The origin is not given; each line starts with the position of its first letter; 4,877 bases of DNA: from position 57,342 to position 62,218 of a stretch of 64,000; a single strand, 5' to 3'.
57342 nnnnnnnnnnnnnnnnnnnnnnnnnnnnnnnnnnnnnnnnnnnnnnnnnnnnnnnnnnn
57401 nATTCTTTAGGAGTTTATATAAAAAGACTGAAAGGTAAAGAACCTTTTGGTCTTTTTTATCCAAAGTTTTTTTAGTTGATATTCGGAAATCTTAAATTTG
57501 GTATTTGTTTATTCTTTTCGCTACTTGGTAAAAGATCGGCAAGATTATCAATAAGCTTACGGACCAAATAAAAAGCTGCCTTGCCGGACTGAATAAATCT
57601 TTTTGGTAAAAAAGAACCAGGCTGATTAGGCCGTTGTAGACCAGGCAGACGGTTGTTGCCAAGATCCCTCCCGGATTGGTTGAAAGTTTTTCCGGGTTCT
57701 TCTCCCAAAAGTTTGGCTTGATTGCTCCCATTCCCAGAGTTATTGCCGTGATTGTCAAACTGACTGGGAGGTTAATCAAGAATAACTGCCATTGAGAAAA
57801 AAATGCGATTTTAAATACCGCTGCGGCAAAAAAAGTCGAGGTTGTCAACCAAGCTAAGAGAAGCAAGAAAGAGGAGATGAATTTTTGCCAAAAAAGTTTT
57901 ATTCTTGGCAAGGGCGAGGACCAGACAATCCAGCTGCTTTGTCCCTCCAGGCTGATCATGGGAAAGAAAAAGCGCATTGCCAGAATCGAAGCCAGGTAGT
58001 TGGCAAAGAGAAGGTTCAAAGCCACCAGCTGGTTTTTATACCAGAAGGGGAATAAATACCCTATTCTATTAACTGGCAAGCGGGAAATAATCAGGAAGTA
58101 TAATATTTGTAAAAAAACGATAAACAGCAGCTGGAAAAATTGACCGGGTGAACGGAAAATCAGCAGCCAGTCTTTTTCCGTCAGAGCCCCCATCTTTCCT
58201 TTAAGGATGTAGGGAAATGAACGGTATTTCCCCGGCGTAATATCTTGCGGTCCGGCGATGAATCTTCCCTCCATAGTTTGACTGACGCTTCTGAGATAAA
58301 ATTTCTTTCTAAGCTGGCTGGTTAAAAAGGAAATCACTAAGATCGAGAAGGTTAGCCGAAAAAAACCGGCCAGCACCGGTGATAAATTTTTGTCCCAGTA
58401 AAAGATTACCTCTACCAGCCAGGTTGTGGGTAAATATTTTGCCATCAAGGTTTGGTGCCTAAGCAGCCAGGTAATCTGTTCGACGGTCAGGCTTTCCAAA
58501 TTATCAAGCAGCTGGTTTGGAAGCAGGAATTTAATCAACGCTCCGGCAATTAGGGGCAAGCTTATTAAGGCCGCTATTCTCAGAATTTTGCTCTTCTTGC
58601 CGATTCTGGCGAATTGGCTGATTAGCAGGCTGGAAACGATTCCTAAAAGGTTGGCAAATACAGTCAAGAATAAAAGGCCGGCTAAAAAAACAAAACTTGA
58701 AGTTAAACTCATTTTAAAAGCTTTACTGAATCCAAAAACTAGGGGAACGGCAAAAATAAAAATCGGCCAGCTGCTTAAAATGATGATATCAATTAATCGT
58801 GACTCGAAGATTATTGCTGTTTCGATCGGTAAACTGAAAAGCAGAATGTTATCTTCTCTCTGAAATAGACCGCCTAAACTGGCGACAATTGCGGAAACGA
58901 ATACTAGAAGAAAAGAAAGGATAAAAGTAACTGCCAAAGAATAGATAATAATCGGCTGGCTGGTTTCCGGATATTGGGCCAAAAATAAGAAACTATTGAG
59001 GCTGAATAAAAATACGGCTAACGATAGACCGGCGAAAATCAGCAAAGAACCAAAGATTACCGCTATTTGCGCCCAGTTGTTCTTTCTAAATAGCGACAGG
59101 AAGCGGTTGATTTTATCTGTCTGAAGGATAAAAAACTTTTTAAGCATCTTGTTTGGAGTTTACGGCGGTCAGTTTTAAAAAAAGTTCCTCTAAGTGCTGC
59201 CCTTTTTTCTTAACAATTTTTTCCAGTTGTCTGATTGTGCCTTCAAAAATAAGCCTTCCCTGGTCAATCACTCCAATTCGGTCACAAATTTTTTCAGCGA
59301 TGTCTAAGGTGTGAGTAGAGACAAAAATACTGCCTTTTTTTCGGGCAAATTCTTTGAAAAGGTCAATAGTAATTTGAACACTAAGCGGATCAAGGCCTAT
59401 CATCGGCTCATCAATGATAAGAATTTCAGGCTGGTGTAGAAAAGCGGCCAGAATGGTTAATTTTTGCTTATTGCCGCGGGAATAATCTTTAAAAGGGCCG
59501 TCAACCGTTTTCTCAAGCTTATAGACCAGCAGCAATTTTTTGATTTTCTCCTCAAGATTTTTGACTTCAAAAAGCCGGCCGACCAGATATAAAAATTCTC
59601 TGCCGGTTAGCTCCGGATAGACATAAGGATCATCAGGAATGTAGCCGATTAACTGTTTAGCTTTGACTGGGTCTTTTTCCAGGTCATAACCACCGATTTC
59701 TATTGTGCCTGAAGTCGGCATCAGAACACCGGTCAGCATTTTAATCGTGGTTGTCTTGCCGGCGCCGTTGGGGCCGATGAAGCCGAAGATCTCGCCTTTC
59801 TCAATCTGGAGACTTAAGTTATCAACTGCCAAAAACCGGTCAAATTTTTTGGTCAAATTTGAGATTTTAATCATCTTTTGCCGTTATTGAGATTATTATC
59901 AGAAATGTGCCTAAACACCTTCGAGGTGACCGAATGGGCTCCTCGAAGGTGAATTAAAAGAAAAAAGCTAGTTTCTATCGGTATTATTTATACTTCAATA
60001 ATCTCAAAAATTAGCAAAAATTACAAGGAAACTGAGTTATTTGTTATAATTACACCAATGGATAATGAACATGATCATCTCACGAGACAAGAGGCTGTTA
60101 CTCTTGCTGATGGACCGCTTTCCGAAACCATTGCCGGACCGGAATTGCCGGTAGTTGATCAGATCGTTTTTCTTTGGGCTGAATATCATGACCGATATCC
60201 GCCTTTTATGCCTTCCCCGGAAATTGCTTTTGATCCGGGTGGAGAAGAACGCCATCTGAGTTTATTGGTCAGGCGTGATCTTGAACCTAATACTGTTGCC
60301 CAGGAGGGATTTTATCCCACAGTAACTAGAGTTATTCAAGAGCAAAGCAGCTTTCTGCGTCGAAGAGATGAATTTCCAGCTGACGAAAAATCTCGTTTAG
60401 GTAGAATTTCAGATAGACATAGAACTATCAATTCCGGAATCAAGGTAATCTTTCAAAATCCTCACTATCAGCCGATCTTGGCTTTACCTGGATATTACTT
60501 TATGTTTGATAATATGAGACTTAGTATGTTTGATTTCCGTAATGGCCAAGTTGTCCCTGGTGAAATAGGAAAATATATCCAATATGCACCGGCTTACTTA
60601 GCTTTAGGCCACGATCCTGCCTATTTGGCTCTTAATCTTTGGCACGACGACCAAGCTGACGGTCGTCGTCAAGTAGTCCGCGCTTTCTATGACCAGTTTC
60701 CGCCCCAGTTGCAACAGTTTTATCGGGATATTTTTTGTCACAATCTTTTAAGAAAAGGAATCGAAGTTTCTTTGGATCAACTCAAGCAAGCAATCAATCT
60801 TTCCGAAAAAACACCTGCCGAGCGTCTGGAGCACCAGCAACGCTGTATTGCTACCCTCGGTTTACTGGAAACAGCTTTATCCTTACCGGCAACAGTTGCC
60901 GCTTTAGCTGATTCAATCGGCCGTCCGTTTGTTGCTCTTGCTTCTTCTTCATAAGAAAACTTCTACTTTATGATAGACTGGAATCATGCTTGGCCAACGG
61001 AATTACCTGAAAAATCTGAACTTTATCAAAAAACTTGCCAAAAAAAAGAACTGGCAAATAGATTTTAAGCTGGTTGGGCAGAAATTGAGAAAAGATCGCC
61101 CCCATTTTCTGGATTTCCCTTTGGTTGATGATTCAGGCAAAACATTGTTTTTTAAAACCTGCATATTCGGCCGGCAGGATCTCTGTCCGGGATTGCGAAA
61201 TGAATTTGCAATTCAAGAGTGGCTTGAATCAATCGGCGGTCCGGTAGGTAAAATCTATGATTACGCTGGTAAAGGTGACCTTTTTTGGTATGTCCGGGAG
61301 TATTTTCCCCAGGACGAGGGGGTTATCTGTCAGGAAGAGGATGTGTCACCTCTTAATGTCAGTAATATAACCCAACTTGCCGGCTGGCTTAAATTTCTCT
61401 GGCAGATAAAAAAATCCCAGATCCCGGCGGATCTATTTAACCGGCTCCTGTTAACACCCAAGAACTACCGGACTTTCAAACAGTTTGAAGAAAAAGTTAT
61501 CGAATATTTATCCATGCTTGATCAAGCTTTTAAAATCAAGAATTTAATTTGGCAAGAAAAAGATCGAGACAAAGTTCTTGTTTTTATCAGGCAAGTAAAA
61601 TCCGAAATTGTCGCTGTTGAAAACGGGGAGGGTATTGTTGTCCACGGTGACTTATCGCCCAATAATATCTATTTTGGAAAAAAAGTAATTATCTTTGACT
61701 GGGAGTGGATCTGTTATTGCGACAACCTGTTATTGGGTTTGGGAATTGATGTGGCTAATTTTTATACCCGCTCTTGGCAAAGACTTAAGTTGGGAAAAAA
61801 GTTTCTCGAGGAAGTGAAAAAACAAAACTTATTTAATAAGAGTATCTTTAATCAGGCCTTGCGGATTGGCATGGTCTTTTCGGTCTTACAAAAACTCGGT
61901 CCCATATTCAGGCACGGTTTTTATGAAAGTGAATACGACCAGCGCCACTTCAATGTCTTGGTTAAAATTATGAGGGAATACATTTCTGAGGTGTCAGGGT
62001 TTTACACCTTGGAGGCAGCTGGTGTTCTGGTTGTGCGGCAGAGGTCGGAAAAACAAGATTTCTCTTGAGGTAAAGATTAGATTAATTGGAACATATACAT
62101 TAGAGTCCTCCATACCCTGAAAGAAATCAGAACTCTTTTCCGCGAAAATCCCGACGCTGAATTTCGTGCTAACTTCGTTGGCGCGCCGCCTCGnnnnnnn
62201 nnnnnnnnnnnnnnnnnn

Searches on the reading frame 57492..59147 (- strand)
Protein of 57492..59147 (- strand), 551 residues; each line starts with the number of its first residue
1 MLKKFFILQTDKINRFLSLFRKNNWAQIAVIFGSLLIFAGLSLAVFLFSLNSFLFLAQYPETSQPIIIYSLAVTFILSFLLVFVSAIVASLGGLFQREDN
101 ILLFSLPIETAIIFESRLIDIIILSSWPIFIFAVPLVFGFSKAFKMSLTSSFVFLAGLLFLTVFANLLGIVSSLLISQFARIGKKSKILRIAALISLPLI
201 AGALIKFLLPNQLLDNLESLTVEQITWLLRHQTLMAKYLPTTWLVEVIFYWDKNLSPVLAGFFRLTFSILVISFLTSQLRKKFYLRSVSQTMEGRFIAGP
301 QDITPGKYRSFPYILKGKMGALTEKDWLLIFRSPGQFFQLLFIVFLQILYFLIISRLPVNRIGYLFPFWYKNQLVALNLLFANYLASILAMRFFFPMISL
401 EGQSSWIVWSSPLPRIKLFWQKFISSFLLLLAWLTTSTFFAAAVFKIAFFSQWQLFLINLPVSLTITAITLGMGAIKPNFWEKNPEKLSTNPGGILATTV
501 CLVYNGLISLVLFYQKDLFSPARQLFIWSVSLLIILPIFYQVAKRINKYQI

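Call 93: search_protein_families(library=pfam, proteins=[window:57492-59147:-], max_evalue=0.001)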
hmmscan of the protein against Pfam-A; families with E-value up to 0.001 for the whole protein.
window:57492-59147:- (551 aa): 1 family
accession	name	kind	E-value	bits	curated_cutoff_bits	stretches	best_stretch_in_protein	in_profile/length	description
PF16949.11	ABC_tran_2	-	3e-42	145.6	25.7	1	33-511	10-488/542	Putative ATP-binding cassette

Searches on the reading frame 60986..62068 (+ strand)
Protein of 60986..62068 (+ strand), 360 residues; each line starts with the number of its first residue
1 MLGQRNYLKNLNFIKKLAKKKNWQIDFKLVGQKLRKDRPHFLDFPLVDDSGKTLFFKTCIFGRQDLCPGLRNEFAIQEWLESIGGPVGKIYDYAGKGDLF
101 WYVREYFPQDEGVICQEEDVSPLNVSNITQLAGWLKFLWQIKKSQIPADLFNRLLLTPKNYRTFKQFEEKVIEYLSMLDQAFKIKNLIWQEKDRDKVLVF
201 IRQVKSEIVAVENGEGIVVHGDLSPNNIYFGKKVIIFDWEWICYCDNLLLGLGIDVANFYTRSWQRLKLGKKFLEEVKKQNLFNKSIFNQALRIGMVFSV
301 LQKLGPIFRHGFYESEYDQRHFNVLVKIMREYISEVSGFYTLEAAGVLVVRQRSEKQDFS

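Call 4: search_protein_families(library=pfam, proteins=[window:60986-62068:+], max_evalue=1)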
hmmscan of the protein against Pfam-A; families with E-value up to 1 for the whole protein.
window:60986-62068:+ (360 aa): 3 families
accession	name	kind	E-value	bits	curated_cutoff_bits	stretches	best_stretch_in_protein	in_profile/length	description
PF01636.29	APH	-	5e-06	26.9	23.2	1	68-244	35-199/239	Phosphotransferase enzyme family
PF01163.29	RIO1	-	0.049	13.7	22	1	213-240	121-149/187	RIO domain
PF21205.3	Rep3_C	-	0.61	10.8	21.1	1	151-173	5-27/59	Initiator Rep protein, WH2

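Call 6: search_protein_families(library=ncbifam, proteins=[window:60986-62068:+], max_evalue=1)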
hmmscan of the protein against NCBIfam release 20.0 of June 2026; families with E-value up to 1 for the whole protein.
window:60986-62068:+ (360 aa): 2 families
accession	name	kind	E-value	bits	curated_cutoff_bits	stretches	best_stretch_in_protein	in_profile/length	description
NF033068.1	APH_3p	equivalog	0.021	14.3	205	1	50-230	33-189/255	APH(3') family aminoglycoside O-phosphotransferase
NF011462.0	PRK14879.1-3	equivalog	0.052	13.3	174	1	216-261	101-146/192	Kae1-associated kinase Bud32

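Call 55: find_encoding_contigs(protein=window:60986-62068:+, flank=6000, max_places=6)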
Protein window:60986-62068:+ (360 aa): 5 contigs read that carry it; 2 places shown.
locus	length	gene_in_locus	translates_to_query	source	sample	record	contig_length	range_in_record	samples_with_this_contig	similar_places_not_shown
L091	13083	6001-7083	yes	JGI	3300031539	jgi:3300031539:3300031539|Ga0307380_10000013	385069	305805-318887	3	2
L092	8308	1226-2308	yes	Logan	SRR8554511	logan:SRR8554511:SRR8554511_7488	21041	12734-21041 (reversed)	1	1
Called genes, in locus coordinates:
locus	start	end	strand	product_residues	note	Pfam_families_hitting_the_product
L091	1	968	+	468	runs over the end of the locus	PF11104:PilM_2, PF05137:PilN (weak)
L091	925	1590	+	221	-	PF04350:PilO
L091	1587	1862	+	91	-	-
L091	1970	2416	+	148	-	PF07963:N_methyl (weak)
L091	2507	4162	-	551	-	PF16949:ABC_tran_2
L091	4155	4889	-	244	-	PF00005:ABC_tran, PF13304:AAA_21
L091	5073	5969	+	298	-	-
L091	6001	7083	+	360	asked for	PF01636:APH (weak)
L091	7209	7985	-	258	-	-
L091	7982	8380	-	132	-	-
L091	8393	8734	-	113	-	-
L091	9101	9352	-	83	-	-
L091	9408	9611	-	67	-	-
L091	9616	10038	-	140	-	-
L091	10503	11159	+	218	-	PF00293:NUDIX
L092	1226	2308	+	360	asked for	PF01636:APH (weak)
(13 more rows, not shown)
